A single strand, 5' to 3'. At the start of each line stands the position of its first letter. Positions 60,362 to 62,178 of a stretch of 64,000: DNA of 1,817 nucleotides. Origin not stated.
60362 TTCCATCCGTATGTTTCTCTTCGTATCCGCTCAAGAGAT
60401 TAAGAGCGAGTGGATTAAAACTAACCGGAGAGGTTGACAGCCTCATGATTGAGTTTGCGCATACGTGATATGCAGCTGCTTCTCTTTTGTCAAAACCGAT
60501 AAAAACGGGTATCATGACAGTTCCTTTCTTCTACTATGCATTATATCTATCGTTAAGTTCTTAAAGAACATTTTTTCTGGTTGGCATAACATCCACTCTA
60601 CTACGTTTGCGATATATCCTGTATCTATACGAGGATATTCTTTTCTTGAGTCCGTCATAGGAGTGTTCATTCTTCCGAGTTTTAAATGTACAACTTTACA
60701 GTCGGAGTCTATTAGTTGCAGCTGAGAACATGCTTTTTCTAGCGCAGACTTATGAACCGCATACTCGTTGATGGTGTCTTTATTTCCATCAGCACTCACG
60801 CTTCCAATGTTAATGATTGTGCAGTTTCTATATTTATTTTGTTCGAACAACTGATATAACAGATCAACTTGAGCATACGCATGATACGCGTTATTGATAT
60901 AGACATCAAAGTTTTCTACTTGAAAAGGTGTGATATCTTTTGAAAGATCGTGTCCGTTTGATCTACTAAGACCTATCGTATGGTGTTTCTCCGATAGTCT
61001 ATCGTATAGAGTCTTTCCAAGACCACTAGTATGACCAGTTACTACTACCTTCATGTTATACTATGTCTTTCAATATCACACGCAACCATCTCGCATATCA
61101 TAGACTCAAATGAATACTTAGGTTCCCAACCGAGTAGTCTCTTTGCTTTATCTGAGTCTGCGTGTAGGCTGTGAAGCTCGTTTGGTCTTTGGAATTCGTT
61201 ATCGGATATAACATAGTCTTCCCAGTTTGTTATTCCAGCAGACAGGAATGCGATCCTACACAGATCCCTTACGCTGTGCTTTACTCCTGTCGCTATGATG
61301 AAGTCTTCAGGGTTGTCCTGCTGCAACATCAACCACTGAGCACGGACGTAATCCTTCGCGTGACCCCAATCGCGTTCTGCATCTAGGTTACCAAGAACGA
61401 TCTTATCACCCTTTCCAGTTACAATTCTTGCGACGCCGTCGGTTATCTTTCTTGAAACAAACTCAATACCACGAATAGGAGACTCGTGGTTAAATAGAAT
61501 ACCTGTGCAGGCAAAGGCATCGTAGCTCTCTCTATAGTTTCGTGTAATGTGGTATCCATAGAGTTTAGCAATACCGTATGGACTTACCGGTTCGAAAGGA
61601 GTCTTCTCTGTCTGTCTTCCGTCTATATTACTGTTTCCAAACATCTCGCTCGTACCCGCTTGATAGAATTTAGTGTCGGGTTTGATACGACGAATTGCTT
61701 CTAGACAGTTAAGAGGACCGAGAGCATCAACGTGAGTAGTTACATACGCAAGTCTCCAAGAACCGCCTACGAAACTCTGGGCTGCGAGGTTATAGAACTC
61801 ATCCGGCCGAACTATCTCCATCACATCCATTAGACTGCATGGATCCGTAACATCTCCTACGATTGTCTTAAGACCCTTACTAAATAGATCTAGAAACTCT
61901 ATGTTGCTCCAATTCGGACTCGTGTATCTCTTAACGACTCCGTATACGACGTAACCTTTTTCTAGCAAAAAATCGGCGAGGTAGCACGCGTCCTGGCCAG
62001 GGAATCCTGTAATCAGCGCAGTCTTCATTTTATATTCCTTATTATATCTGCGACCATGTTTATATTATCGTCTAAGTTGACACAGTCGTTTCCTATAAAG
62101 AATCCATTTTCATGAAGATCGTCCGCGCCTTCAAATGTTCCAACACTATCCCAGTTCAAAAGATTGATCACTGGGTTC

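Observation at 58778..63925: GDP-sugar (colitose-type 3,6-dideoxyhexose?) biosynthesis plus four glycosyltransferases carried by the phage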

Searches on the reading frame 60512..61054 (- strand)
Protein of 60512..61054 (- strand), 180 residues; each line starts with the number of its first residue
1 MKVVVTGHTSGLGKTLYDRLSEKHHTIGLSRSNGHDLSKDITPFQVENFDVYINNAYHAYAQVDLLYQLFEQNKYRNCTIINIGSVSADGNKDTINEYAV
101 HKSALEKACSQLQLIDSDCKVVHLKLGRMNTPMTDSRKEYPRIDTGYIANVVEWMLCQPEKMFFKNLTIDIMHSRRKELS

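Call 3: search_protein_families(library=pfam, proteins=[window:60512-61054:-], max_evalue=0.01)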
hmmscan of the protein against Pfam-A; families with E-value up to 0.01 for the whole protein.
window:60512-61054:- (180 aa): 3 families
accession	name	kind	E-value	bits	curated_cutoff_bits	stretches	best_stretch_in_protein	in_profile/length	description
PF00106.31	adh_short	-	5.8e-06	26.3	26.6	0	69-138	122-191/195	short chain dehydrogenase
PF01370.27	Epimerase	-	0.0031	17.4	20.9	0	3-59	1-58/240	NAD dependent epimerase/dehydratase family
PF13561.12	adh_short_C2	-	0.0046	17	27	1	25-145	77-192/236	Enoyl-(Acyl carrier protein) reductase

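Call 4: search_protein_families(library=ncbifam, proteins=[window:60512-61054:-], max_evalue=0.01)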
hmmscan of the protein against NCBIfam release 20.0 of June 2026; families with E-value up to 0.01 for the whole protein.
window:60512-61054:- (180 aa): 31 families (the best 25 are shown)
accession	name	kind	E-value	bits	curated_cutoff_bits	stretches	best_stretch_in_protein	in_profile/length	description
NF005436.0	PRK07023.1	equivalog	3.9e-07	30.1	292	1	2-103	7-109/248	SDR family oxidoreductase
NF006073.0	PRK08219.1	equivalog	6.1e-07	29.4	218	0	3-35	6-38/227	SDR family oxidoreductase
NF005437.0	PRK07024.1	equivalog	2.6e-05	23.8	266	0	2-61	6-66/259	SDR family oxidoreductase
NF004847.0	PRK06198.1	subfamily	3.4e-05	23.2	240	1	75-135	135-197/269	oxidoreductase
NF009386.0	PRK12745.1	equivalog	5e-05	22.5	250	1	40-140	100-207/259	3-ketoacyl-ACP reductase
NF005753.0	PRK07577.1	equivalog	5.3e-05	22.9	310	0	3-37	6-41/237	SDR family oxidoreductase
NF005559.1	PRK07231.1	subfamily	0.00017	21.2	215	1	52-136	109-193/249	glucose 1-dehydrogenase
NF005489.0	PRK07102.1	equivalog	0.00021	21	267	1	62-136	114-188/243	SDR family oxidoreductase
NF005672.0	PRK07454.1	equivalog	0.00023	20.5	234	0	75-138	132-197/241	SDR family oxidoreductase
NF006072.0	PRK08217.1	subfamily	0.00025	20.9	298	0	3-50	8-55/253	3-ketoacyl-(acyl-carrier-protein) reductase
NF006693.0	PRK09242.1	equivalog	0.00047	19.4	328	1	32-112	96-175/258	SDR family oxidoreductase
NF005893.0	PRK07856.1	equivalog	0.00052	19.4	255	0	72-133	124-186/255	SDR family oxidoreductase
NF004198.0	PRK05653.1-3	equivalog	0.00084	18.9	296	0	75-136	133-196/248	3-oxoacyl-ACP reductase FabG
NF009384.0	PRK12743.1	equivalog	0.00085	18.6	264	0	77-141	136-202/258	SDR family oxidoreductase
NF005381.0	PRK06924.1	equivalog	0.00094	18.8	258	1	3-82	4-86/251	(S)-benzoin forming benzil reductase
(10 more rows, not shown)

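Call 10: search_protein_families(library=phrogs, proteins=[window:60512-61054:-], max_evalue=0.001)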
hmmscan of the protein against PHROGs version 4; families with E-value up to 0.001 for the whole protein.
window:60512-61054:- (180 aa): 1 family
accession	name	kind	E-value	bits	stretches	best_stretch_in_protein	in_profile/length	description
phrog_3142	-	moron, auxiliary metabolic gene and host takeover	1.1e-05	25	0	2-51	289-342/596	FabG-like 3-oxoacyl-(acyl-carrier-protein) reductase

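Call 30: find_homologous_proteins(query=window:60512-61054:-, max_evalue=0.001)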
Query window:60512-61054:- (180 aa): 99 proteins with E <= 0.001 among 138 candidates.
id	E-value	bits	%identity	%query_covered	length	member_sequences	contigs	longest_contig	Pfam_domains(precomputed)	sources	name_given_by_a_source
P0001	9.1e-115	398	96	100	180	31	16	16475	PF00106.32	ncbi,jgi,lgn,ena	jgi:NADP-dependent 3-hydroxy acid dehydrogenase YdfG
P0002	3.6e-107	374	90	100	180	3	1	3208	PF00106.32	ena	-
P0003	8.7e-104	363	88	100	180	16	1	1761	PF00106.32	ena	-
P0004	5.9e-92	324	77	98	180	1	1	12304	-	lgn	-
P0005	7.7e-92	324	76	100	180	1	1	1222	PF00106.32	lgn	-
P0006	1.1e-91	323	76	98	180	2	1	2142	-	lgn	-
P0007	1.4e-91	323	74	99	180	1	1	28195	PF00106.32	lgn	-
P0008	3.3e-91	322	77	98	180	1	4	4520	PF00106.32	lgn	-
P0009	2.4e-90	319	75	99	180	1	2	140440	PF00106.32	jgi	jgi:NAD(P)-dependent dehydrogenase (short-subunit alcohol dehydrogenase family)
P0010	3.2e-90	318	74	99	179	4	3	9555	PF00106.32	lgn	-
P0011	7.4e-90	317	74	99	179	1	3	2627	PF00106.32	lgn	-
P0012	1.5e-89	316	75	99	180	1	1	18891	-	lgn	-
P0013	1.8e-89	316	74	99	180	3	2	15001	-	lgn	-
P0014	3.5e-88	312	72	99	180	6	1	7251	-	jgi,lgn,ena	-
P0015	8.9e-88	310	75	98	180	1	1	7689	-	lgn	-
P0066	1.1e-52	196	52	98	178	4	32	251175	PF00106.32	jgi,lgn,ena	jgi:short-subunit dehydrogenase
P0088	3.9e-29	120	39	94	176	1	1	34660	PF13561.13,PF00106.32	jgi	jgi:NAD(P)-dependent dehydrogenase (short-subunit alcohol dehydrogenase family)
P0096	5.1e-15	74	31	98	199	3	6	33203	-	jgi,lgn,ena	-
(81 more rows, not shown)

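Call 40: predict_structure(alignment_id=A2)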
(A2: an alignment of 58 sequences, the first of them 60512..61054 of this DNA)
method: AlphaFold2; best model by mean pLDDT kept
length: 180 residues; sequences in the alignment: 58
mean_pLDDT: 95.6   pTM: 0.91
mean pLDDT of the five models: 95.6, 95.4, 95.1, 94.6, 94.4
residues with pLDDT >= 90: 162; 70-90: 17; 50-70: 1; < 50: 0
segments of 3 or more residues with pLDDT < 50: none
pLDDT, mean of each block of 10 residues (from residue 1): 98 98 98 97 97 98 99 98 94 88 98 98 97 91 97 95 95 85
secondary structure, 60 per line:
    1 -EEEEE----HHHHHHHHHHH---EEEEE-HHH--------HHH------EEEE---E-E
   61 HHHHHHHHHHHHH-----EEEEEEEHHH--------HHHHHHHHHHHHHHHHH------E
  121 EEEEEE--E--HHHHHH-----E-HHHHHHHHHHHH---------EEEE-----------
elements in order: E2-6 H11-21 E25-29 E51-54 H61-73 E79-85 H97-113 E120-126 H132-137 H145-156 E166-169

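Call 43: fold_search(model_id=the predicted structure, library=pdb)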
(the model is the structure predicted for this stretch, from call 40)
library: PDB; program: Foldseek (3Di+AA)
matches with E <= 10: 1957; with E <= 0.001: 1615
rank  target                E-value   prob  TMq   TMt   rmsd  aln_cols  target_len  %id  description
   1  9x6i_A                2.7e-10  1.00  0.72  0.55   5.3       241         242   17  Crystal structure of L-threonate 3-dehydrogenase from Paracoccus litorisediminis (ligand-free form) (released 2026-03-18)
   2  9x6i_D                3.2e-10  1.00  0.74  0.56   5.2       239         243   17  Crystal structure of L-threonate 3-dehydrogenase from Paracoccus litorisediminis (ligand-free form) (released 2026-03-18)
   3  9x6i_I                4.1e-10  1.00  0.75  0.59   5.0       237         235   18  Crystal structure of L-threonate 3-dehydrogenase from Paracoccus litorisediminis (ligand-free form) (released 2026-03-18)
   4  9x6i_J                4.9e-10  1.00  0.75  0.59   4.9       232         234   18  Crystal structure of L-threonate 3-dehydrogenase from Paracoccus litorisediminis (ligand-free form) (released 2026-03-18)
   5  9x6i_K                4.9e-10  1.00  0.73  0.56   5.5       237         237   18  Crystal structure of L-threonate 3-dehydrogenase from Paracoccus litorisediminis (ligand-free form) (released 2026-03-18)
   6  9x6i_E                8.5e-10  1.00  0.76  0.59   5.0       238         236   18  Crystal structure of L-threonate 3-dehydrogenase from Paracoccus litorisediminis (ligand-free form) (released 2026-03-18)
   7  7w61                  9.6e-10  1.00  0.70  0.53   4.7       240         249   18  Crystal structure of farnesol dehydrogenase from Helicoverpa armigera (released 2022-07-27)
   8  9x6i_B                1.2e-09  1.00  0.75  0.58   5.0       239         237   18  Crystal structure of L-threonate 3-dehydrogenase from Paracoccus litorisediminis (ligand-free form) (released 2026-03-18)
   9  4dry_B                1.6e-09  1.00  0.72  0.54   5.1       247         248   16  The crystal structure of 3-oxoacyl-[acyl-carrier-protein] reductase from Rhizobium meliloti (released 2012-02-29)
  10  4dry_A                3.1e-09  1.00  0.71  0.55   5.5       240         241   16  The crystal structure of 3-oxoacyl-[acyl-carrier-protein] reductase from Rhizobium meliloti (released 2012-02-29)
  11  9x6i_F                3.3e-09  1.00  0.74  0.58   5.2       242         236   18  Crystal structure of L-threonate 3-dehydrogenase from Paracoccus litorisediminis (ligand-free form) (released 2026-03-18)
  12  2jah_A                5.7e-09  1.00  0.74  0.56   5.2       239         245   11  Biochemical and structural analysis of the Clavulanic acid dehydeogenase (CAD) from Streptomyces clavuligerus (released 2007-02-20)
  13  1xg5_B                6.4e-09  1.00  0.69  0.53   4.3       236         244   16  Structure of human putative dehydrogenase MGC4172 in complex with NADP (released 2004-10-05)
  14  1xg5_A                7.7e-09  1.00  0.69  0.51   4.5       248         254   16  Structure of human putative dehydrogenase MGC4172 in complex with NADP (released 2004-10-05)
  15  3tn7_A                8.7e-09  1.00  0.78  0.61   4.2       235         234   15  Crystal structure of short-chain alcohol dehydrogenase from hyperthermophilic archaeon Thermococcus sibiricus complexe (released 2012-08-15)
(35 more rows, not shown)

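Call 44: find_encoding_contigs(protein=P0088, flank=6000, max_places=1)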
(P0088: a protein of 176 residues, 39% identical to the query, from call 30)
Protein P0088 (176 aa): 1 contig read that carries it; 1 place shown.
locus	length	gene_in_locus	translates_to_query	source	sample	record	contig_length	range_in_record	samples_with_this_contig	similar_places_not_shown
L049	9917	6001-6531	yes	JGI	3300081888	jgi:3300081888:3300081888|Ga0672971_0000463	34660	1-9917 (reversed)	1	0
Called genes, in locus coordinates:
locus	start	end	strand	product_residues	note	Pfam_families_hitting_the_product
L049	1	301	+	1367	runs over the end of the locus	PF17482:Phage_sheath_1C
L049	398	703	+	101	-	-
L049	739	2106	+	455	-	PF04055:Radical_SAM (weak)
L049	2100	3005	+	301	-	-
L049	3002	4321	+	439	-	PF04055:Radical_SAM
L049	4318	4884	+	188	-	-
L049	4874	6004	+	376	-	PF04055:Radical_SAM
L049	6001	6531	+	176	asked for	PF00106:adh_short (faint), PF13561:adh_short_C2 (weak)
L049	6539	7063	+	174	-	PF05118:Asp_Arg_Hydrox (weak)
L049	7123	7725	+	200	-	-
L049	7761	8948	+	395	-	-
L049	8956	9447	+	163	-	-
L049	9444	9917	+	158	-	?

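Call 45: find_encoding_contigs(protein=P0096, flank=6000, max_places=1)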
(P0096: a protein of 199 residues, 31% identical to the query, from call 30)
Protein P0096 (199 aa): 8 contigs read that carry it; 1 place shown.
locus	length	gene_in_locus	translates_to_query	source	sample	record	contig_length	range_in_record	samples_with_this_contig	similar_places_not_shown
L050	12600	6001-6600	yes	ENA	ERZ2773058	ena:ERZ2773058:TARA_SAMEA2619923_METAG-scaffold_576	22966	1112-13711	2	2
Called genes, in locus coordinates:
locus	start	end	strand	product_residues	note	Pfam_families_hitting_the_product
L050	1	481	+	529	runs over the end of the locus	?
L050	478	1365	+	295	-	PF13692:Glyco_trans_1_4 (weak), PF00534:Glycos_transf_1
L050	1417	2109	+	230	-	PF13578:Methyltransf_24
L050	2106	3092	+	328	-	-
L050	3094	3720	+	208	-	PF05050:Methyltransf_21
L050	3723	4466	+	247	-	PF01501:Glyco_transf_8 (faint), PF03407:Nucleotid_trans (weak)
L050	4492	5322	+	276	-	PF03102:NeuB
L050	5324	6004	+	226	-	PF01370:Epimerase, PF13561:adh_short_C2, PF00106:adh_short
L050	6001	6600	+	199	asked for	-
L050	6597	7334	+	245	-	PF03102:NeuB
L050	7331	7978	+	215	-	PF00106:adh_short (weak), PF13561:adh_short_C2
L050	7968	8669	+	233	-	PF02348:CTP_transf_3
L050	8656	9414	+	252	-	PF01973:MptE-like (weak)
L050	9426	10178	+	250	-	PF00777:Glyco_transf_29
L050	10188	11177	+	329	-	-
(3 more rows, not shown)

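Call 46: find_encoding_contigs(protein=P0066, flank=6000, max_places=1)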
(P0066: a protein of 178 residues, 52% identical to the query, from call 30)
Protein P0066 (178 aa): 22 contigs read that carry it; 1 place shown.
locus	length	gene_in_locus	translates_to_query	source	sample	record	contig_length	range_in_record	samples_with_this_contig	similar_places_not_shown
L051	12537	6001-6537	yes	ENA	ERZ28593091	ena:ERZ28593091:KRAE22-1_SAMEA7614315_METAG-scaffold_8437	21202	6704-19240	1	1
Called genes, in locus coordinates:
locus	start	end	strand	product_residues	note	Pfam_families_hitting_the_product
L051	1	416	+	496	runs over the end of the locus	PF02543:Carbam_trans_N, PF16861:Carbam_trans_C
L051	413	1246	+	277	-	-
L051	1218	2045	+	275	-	-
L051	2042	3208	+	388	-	PF00155:Aminotran_1_2 (weak), PF01041:DegT_DnrJ_EryC1, PF01053:Cys_Met_Meta_PP (weak)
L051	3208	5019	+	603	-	PF13522:GATase_6, PF13537:GATase_7, PF00733:Asn_synthase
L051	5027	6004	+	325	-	PF01370:Epimerase, PF16363:GDP_Man_Dehyd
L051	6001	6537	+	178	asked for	PF00106:adh_short (faint)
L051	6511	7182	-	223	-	PF01501:Glyco_transf_8 (weak)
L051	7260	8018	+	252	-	PF01467:CTP_transf_like, PF01050:MannoseP_isomer, PF07883:Cupin_2 (weak)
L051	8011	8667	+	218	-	-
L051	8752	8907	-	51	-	-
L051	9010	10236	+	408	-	-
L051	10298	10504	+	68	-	-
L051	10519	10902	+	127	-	PF01503:PRA-PH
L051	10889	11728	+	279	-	-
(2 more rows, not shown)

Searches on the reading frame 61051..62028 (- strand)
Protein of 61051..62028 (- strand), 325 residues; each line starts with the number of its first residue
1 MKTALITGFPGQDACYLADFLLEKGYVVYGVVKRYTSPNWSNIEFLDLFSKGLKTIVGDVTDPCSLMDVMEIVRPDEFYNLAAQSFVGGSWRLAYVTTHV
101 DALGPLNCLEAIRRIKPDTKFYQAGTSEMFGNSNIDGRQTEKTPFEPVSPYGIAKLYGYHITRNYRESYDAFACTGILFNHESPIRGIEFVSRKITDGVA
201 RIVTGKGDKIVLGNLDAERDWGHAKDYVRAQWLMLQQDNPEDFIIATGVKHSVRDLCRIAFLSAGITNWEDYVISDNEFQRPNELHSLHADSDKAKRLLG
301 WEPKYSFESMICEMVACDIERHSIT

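Call 3: search_protein_families(library=pfam, proteins=[window:61051-62028:-], max_evalue=0.01)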
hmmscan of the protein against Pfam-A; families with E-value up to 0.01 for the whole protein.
window:61051-62028:- (325 aa): 3 families
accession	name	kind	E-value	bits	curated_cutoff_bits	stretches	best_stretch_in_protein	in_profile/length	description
PF16363.11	GDP_Man_Dehyd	-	7.8e-109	364.6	27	1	5-314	1-332/332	GDP-mannose 4,6 dehydratase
PF01370.27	Epimerase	-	3e-57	194.3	20.9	1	4-246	1-240/240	NAD dependent epimerase/dehydratase family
PF04321.23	RmlD_sub_bind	-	0.0081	15.7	27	1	4-168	3-142/287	RmlD substrate binding domain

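Call 4: search_protein_families(library=ncbifam, proteins=[window:61051-62028:-], max_evalue=0.01)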
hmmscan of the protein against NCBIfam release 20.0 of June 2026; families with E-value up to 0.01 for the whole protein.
window:61051-62028:- (325 aa): 8 families
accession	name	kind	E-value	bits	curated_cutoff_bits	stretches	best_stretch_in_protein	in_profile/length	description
TIGR01472.1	gmd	equivalog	6.8e-109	364.2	415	1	2-320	1-340/342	GDP-mannose 4,6-dehydratase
TIGR01181.1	dTDP_gluc_dehyt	equivalog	9.7e-24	84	365.1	1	53-316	52-309/321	dTDP-glucose 4,6-dehydratase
TIGR04180.1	EDH_00030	hypoth_equivalog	4.1e-22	78.6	475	1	5-306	2-297/297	NAD-dependent 4,6-dehydratase LegB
TIGR02622.1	CDP_4_6_dhtase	equivalog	1.2e-19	70.6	278.45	1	2-314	5-326/352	CDP-glucose 4,6-dehydratase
NF007582.0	PRK10217.1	equivalog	1.2e-10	41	698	1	59-315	59-328/355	dTDP-glucose 4,6-dehydratase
TIGR01179.1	galE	equivalog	5e-10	38.7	262.3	1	5-312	3-319/332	UDP-glucose 4-epimerase GalE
NF007490.0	PRK10084.1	subfamily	5.2e-09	35.6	649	1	59-316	58-332/361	dTDP-glucose 4,6-dehydratase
NF041015.1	UDPsulfquin_syn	equivalog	0.00011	21.3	575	1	49-136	64-154/384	UDP-sulfoquinovose synthase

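Call 10: search_protein_families(library=phrogs, proteins=[window:61051-62028:-], max_evalue=0.001)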
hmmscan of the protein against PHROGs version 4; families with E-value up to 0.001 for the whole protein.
window:61051-62028:- (325 aa): 1 family
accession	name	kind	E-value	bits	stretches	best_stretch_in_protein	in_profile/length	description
phrog_540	-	DNA, RNA and nucleotide metabolism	5.5e-69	234.3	1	1-316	292-592/715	nucleotide-sugar epimerase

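Call 62: search_solved_structures(query=window:61051-62028:-, max_evalue=1e-20, show_alignments=1)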
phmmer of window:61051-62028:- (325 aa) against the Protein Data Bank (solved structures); distinct sequences matched with E-value up to 1e-20: 13.
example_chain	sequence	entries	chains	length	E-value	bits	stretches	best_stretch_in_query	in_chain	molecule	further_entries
1rpn_A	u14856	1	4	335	1.2e-101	343.3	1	2-322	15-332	GDP-mannose 4,6-dehydratase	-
2z1m_A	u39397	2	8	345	3.1e-95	322.3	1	2-321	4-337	GDP-D-mannose dehydratase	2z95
7kf3_A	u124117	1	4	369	3.4e-93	315.6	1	2-319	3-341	GDP-mannose 4,6-dehydratase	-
5uzh_A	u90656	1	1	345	1.8e-91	309.9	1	2-320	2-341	NafoA.00085.b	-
6gpj_A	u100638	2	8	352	1.8e-89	303.4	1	3-320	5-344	GDP-mannose 4,6 dehydratase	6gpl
5in4_A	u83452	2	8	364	2.2e-89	303.1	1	3-320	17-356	GDP-mannose 4,6 dehydratase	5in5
1t2a_A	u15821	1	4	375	2.4e-89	303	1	3-320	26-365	GDP-mannose 4,6 dehydratase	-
6gpk_A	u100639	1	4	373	6.1e-89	301.6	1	3-320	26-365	GDP-mannose 4,6 dehydratase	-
6q94_B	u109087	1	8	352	6.5e-89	301.5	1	3-320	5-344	GDP-mannose 4,6 dehydratase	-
1db3_A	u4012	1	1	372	2.3e-87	296.4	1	2-266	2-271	GDP-MANNOSE 4,6-DEHYDRATASE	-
1n7g_A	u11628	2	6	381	5e-87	295.3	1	2-320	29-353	GDP-D-mannose-4,6-dehydratase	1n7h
2pk3_A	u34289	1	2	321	2.7e-28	102.3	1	3-315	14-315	GDP-6-deoxy-D-lyxo-4-hexulose reductase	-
7us5_A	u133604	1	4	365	1.9e-26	96.2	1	2-238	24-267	GDP-D-GLYCERO-D-MANNO-HEPTOSE 4,6-DEHYDRATASE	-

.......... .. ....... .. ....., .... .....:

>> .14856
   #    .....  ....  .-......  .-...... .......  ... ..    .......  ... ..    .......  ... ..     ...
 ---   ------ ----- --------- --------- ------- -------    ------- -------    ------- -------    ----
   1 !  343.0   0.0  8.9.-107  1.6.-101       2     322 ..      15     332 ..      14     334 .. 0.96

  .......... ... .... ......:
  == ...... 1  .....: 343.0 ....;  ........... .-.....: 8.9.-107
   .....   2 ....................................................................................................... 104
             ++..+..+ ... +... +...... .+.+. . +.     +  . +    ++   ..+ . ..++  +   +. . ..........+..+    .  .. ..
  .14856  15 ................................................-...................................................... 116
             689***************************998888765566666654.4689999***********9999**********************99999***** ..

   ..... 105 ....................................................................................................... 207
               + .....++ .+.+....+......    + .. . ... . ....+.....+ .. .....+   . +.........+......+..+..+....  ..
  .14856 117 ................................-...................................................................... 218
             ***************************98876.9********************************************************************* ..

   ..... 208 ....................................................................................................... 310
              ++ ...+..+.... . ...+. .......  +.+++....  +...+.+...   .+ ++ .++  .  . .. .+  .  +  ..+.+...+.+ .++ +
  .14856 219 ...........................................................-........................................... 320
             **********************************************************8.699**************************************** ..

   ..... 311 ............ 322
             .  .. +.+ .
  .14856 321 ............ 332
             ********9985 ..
